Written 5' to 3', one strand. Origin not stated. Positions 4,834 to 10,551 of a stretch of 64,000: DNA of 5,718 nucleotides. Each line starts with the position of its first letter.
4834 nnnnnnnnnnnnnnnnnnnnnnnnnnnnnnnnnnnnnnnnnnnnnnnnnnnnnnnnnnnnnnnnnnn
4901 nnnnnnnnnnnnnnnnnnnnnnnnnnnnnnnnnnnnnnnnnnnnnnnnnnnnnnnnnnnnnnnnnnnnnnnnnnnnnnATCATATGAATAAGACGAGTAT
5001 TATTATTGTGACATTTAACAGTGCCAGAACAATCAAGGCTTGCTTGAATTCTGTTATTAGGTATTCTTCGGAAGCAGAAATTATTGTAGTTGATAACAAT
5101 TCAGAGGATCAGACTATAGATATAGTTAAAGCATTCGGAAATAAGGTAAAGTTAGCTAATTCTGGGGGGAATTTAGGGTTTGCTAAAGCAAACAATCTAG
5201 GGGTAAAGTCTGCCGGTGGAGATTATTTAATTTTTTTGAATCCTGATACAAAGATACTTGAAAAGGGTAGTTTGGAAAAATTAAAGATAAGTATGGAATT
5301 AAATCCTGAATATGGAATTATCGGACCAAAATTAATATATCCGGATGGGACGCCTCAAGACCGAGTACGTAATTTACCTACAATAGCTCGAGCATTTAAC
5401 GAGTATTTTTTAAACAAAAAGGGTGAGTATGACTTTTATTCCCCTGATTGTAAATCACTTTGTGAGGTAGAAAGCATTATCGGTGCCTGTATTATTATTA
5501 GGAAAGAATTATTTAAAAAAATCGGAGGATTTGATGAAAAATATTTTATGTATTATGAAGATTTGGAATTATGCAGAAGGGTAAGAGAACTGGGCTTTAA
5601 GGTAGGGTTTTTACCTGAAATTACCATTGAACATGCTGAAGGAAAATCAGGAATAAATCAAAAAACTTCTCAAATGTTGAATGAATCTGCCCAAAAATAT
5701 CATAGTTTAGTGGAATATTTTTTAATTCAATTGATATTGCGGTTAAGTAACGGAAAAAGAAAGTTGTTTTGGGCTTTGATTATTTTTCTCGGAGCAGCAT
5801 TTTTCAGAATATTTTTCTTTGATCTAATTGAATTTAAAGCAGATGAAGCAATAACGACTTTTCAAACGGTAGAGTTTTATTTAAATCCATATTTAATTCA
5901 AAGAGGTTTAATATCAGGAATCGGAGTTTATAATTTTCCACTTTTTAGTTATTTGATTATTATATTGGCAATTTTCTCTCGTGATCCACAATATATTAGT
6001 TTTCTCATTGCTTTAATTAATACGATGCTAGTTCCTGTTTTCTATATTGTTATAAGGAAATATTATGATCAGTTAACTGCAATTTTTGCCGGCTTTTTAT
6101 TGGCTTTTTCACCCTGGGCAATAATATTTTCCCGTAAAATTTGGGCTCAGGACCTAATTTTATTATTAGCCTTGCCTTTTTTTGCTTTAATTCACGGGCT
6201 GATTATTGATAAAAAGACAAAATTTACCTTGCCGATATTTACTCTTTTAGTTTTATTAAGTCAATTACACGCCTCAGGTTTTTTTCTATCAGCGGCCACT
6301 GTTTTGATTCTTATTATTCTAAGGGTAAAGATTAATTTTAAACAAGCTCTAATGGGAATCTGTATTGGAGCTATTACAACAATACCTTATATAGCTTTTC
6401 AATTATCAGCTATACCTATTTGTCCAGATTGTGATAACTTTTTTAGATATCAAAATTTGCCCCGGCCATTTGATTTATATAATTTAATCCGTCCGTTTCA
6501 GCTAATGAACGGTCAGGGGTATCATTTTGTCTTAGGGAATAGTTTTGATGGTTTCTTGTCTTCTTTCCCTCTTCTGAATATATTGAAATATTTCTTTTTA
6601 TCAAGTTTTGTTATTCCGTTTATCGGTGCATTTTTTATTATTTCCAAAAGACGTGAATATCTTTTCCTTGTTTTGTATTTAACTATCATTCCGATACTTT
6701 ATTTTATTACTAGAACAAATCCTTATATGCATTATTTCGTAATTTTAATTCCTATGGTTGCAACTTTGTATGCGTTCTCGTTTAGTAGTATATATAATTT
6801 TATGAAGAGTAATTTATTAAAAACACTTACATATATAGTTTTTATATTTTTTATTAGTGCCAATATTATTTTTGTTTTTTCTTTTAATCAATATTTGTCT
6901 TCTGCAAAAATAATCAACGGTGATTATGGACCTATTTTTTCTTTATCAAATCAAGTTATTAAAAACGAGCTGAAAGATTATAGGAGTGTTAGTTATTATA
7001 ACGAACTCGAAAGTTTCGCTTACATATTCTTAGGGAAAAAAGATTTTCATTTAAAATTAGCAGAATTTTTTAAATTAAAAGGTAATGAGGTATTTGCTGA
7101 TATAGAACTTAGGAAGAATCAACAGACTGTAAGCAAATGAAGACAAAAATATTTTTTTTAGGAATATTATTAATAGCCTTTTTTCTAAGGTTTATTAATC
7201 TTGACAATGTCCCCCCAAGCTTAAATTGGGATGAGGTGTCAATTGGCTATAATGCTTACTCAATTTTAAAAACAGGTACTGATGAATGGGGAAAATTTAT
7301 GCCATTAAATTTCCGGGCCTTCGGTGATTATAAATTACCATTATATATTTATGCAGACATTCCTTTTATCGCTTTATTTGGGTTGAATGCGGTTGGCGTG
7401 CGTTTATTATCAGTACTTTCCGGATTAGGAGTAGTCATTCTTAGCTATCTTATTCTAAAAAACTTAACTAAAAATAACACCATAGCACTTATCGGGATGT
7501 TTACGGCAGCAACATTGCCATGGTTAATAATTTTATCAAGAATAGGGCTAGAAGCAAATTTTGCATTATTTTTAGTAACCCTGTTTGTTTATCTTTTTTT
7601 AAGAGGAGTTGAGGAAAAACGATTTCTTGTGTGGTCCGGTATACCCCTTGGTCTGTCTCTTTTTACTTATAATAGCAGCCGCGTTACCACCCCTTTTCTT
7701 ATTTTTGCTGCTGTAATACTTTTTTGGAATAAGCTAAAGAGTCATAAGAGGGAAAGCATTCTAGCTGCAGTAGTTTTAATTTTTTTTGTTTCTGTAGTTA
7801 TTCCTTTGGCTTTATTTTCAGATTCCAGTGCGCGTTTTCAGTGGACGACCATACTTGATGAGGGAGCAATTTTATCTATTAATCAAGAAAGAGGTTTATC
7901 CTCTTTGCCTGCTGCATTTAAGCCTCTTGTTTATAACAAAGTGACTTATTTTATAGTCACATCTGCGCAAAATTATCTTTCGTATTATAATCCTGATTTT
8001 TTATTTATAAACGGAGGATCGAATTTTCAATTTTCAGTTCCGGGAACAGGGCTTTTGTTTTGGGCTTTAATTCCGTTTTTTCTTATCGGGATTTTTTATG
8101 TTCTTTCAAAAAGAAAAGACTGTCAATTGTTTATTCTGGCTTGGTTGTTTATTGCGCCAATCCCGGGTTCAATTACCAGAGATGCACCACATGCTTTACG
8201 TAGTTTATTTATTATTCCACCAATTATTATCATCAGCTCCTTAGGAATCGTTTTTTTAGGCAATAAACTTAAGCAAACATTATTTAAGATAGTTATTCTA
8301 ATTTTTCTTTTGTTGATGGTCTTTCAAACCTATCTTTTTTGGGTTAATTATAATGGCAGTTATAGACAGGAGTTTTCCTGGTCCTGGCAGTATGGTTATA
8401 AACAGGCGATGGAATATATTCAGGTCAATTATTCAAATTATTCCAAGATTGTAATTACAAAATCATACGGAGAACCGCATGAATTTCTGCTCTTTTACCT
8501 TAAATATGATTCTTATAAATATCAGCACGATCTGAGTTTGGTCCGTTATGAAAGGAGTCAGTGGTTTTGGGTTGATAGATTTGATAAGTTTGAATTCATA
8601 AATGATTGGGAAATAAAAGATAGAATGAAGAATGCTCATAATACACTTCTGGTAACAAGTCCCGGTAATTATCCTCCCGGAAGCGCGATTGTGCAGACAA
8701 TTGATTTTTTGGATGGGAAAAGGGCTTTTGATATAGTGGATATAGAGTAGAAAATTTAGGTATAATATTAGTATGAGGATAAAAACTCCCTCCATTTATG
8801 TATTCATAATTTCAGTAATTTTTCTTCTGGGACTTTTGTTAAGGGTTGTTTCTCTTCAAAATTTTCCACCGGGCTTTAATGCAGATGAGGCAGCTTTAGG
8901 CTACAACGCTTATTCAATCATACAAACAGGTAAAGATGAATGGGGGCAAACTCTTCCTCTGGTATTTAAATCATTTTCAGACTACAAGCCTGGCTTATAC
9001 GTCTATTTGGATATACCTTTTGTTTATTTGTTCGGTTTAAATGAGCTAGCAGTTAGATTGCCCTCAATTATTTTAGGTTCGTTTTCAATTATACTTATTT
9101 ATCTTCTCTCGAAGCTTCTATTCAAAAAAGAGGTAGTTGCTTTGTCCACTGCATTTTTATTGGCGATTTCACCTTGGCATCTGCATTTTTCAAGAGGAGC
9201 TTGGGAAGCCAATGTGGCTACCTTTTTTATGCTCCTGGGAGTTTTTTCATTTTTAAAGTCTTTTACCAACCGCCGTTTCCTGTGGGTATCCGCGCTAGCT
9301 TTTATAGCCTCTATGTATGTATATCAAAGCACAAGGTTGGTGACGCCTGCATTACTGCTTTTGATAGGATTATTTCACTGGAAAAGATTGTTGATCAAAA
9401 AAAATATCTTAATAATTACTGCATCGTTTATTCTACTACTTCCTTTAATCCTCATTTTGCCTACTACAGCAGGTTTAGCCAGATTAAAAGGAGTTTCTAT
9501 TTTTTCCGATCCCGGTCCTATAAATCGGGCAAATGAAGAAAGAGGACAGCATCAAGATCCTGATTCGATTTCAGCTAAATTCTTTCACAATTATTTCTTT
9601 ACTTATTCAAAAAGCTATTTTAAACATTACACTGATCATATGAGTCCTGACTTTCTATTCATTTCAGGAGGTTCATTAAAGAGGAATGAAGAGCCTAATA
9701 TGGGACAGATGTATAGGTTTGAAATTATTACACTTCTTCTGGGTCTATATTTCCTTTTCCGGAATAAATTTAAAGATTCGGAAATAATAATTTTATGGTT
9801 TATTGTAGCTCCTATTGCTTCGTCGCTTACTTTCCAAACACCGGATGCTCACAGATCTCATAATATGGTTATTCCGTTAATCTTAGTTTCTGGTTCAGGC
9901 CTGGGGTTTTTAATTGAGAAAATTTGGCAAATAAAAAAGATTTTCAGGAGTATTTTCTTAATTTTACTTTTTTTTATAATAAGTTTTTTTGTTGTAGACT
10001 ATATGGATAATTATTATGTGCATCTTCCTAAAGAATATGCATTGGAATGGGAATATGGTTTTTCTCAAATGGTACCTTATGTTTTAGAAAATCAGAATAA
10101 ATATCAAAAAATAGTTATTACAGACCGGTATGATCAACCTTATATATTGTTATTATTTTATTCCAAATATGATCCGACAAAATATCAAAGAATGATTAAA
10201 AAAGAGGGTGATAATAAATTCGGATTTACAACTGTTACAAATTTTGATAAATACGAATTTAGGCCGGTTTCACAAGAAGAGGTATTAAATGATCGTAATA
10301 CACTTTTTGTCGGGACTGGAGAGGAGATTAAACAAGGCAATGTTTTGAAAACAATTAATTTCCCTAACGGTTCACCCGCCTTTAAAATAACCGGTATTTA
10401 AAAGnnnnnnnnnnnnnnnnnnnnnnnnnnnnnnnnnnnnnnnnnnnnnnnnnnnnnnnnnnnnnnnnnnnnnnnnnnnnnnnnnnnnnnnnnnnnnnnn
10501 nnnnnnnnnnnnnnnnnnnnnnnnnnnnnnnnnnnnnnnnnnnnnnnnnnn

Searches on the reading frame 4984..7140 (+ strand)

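Call 16: search_protein_families(library=pfam, proteins=[window:4984-7140:+], max_evalue=0.01)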
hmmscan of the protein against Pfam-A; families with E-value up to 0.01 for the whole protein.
window:4984-7140:+ (718 aa): 7 families
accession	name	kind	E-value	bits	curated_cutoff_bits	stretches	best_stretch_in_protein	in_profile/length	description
PF00535.33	Glycos_transf_2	-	2.4e-24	86.6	23.3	1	5-180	1-167/168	Glycosyl transferase family 2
PF13641.12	Glyco_tranf_2_3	-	1.6e-14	54.9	27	1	4-230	3-223/230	Glycosyltransferase like family 2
PF10111.15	Glyco_tranf_2_2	-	2.4e-10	40.8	27.3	1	6-201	2-200/276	Glycosyltransferase like family 2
PF02709.20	Glyco_transf_7C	-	4.1e-07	30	23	1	160-212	14-67/78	N-terminal domain of galactosyltransferase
PF13632.12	Glyco_trans_2_3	-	5.7e-06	26.7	27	1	83-269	3-171/198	Glycosyl transferase family group 2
PF13712.12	Glyco_tranf_2_5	-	0.0001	22.5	27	1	66-209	41-179/210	Glycosyltransferase like family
PF13506.12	Glyco_transf_21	-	0.00045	20.2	21.7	1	135-221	76-157/174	Glycosyl transferase family 21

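Call 43: search_protein_families(library=ncbifam, proteins=[window:4984-7140:+], max_evalue=0.0001)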
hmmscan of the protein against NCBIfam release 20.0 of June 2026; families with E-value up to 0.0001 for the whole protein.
window:4984-7140:+ (718 aa): 14 families
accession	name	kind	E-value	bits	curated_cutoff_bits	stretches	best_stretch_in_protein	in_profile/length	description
TIGR01556.1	rhamnosyltran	subfamily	6.3e-22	78.1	200.55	1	18-254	11-236/281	rhamnosyltransferase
TIGR04283.1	glyco_like_mftF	equivalog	5.3e-20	71.9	182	1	5-101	2-94/221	TIGR04283 family arsenosugar biosynthesis glycosyltransferase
NF041875.1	EPS_EpsD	equivalog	5.1e-17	62.3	370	1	5-220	2-209/325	exopolysaccharide biosynthesis glycosyltransferase EpsD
TIGR03965.1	mycofact_glyco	equivalog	1.1e-15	57.5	280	1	4-218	76-281/467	mycofactocin biosynthesis glycosyltransferase MftF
NF007482.0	PRK10073.1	equivalog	4.2e-11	42.4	423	1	2-93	6-100/334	glycosyltransferase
NF045692.1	OglycostaseCruG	equivalog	5.6e-11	42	600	1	2-52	41-92/386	2'-O-glycosyltransferase CruG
NF047683.1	TeichurnBiosyTuaG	equivalog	1.3e-10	41.3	400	1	4-132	8-140/252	teichuronic acid biosynthesis protein TuaG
NF038302.1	EPS_HpsE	equivalog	7.7e-10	38.2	300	1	5-219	4-224/307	hormogonium polysaccharide biosynthesis glycosyltransferase HpsE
NF053739.1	GlytfEpsEBac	equivalog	2.6e-09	36.5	450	1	3-134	2-137/265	glycosyltransferase EpsE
TIGR03937.1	PgaC_IcaA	equivalog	2.9e-09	36.4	422.3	1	2-212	45-245/407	poly-beta-1,6-N-acetyl-D-glucosamine synthase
NF050050.1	ProtGlycPglI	equivalog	1.6e-08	34.3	500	1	1-100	1-104/306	GalNAc(5)-diNAcBac-PP-undecaprenol beta-1,3-glucosyltransferase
NF038299.1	EPS_HpsN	equivalog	7.2e-08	31.8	425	1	4-241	3-245/317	hormogonium polysaccharide biosynthesis glycosyltransferase HpsN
TIGR04195.1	S_glycosyl_SunS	equivalog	1e-06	27.9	350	1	8-90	63-143/421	SunS family peptide S-glycosyltransferase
NF050113.1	gal_furan_GlfT1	equivalog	2.1e-06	27.2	330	1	7-220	4-209/290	galactofuranosyltransferase GlfT1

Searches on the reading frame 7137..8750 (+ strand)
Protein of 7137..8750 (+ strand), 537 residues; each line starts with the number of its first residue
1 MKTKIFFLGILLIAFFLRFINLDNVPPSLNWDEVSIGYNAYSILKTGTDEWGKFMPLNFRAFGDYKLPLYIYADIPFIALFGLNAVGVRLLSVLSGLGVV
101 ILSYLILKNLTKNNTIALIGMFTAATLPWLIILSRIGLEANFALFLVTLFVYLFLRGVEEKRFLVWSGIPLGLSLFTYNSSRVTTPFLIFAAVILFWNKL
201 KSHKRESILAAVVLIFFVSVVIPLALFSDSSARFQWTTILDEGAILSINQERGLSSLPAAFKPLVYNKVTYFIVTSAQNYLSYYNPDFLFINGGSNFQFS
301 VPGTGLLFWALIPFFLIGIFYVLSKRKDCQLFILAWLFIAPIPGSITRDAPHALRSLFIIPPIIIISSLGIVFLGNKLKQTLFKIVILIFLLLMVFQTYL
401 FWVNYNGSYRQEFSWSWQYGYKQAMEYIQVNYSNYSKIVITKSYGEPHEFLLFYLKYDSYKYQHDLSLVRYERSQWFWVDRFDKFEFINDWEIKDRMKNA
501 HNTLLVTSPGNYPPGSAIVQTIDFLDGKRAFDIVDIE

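Call 16: search_protein_families(library=pfam, proteins=[window:7137-8750:+], max_evalue=0.01)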
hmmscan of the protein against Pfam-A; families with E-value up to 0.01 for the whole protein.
window:7137-8750:+ (537 aa): 2 families
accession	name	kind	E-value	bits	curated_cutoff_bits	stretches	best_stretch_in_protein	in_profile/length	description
PF02366.24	PMT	-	3.4e-11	43.6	22.7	1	11-228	4-234/245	Dolichyl-phosphate-mannose-protein mannosyltransferase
PF13231.12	PMT_2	-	2.3e-08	34.8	26.1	1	77-221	13-158/160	Dolichyl-phosphate-mannose-protein mannosyltransferase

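Call 43: search_protein_families(library=ncbifam, proteins=[window:7137-8750:+], max_evalue=0.0001)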
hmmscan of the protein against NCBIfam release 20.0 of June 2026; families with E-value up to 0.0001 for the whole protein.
window:7137-8750:+ (537 aa): 2 families
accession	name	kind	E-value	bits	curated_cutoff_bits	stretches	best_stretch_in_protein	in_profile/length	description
TIGR03663.1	TIGR03663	subfamily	6.9e-09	35.2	126.25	1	6-211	3-197/435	flippase activity-associated protein Agl23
NF047440.1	LA3751_2_3_fam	subfamily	5.4e-05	22.2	200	1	76-176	91-191/460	LA_3751/LA_3752 family putative glycosyltransferase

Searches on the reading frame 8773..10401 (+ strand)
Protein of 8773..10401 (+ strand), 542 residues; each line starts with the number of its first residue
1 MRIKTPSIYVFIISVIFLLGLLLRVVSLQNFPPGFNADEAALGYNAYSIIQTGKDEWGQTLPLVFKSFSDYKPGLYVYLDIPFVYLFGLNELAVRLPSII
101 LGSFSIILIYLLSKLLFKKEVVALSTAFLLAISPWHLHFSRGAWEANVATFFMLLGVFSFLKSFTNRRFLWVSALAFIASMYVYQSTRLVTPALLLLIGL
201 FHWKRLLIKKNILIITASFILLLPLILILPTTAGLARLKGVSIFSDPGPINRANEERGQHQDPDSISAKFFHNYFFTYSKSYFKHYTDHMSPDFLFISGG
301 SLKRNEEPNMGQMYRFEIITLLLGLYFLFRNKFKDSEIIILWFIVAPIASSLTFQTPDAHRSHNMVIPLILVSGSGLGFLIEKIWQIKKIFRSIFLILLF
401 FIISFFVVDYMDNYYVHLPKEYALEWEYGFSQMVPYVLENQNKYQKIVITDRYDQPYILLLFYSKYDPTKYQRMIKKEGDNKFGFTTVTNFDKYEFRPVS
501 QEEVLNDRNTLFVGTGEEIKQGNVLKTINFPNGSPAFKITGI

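Call 16: search_protein_families(library=pfam, proteins=[window:8773-10401:+], max_evalue=0.01)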
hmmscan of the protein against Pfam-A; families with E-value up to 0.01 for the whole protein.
window:8773-10401:+ (542 aa): 2 families
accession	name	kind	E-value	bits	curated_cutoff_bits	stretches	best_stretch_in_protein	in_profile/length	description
PF13231.12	PMT_2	-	2.5e-10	41.2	26.1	1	83-223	13-152/160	Dolichyl-phosphate-mannose-protein mannosyltransferase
PF02366.24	PMT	-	4.8e-09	36.6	22.7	1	17-226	4-231/245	Dolichyl-phosphate-mannose-protein mannosyltransferase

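Call 43: search_protein_families(library=ncbifam, proteins=[window:8773-10401:+], max_evalue=0.0001)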
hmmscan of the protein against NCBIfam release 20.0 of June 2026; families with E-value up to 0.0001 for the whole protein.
window:8773-10401:+ (542 aa): 1 family
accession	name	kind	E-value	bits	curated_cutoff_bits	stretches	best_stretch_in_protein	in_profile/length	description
TIGR03663.1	TIGR03663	subfamily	4.8e-11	42.3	126.25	1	12-183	3-160/435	flippase activity-associated protein Agl23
